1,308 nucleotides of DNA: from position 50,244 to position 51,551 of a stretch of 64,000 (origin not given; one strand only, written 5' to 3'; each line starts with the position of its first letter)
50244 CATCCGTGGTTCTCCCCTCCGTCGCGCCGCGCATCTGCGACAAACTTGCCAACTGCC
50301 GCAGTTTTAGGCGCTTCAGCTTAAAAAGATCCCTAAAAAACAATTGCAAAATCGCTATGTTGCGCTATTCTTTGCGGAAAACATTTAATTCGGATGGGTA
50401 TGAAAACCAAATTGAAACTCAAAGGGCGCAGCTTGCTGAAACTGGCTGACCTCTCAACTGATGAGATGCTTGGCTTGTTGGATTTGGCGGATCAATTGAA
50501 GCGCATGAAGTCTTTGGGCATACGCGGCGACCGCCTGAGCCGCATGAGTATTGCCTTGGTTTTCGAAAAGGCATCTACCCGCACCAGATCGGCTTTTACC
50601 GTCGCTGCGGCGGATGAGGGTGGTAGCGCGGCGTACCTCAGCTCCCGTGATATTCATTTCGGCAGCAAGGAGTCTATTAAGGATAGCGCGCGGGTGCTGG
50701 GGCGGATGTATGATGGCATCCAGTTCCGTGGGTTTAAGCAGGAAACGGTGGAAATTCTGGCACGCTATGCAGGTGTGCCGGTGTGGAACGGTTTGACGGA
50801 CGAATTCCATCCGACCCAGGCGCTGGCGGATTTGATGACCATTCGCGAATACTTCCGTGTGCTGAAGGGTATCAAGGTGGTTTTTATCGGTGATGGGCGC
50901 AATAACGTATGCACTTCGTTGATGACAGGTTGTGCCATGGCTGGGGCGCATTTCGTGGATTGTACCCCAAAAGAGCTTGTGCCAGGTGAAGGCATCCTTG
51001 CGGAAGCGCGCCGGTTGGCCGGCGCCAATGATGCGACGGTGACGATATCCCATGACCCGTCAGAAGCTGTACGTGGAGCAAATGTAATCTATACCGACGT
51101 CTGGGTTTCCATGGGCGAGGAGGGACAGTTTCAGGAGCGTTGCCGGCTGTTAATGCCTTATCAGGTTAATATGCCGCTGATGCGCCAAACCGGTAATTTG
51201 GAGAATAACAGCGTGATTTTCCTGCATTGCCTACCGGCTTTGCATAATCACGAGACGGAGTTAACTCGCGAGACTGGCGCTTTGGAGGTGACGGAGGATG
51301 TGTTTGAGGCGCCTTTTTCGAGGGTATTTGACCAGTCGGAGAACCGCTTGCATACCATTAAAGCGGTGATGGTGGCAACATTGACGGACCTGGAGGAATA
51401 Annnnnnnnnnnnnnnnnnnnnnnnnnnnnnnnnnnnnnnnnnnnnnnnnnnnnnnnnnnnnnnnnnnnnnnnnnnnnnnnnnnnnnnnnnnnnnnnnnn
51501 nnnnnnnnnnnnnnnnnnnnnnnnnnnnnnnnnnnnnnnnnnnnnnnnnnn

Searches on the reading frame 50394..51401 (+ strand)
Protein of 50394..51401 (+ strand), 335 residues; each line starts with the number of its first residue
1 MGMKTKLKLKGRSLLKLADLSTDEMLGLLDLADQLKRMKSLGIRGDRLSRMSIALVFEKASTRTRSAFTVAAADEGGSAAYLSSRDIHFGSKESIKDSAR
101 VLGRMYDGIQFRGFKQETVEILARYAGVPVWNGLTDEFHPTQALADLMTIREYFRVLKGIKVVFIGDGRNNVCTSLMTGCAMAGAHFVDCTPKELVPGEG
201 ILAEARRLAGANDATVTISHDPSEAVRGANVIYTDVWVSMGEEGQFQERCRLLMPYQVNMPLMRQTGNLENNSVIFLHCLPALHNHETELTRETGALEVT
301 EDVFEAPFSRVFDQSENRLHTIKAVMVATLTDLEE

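Call 23: find_encoding_contigs(protein=window:50394-51401:+, flank=10000, max_places=10)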
Protein window:50394-51401:+ (335 aa): 1 contig read that carries it; 1 place shown.
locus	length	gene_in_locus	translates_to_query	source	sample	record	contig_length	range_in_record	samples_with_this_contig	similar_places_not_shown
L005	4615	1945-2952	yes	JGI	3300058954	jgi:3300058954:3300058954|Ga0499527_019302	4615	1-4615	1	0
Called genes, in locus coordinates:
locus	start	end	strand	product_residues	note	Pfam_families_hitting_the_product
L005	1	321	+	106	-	?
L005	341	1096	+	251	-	PF04909:Amidohydro_2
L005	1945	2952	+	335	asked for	PF02729:OTCace_N, PF00185:OTCace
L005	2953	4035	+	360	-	PF02729:OTCace_N, PF00185:OTCace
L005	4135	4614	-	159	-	?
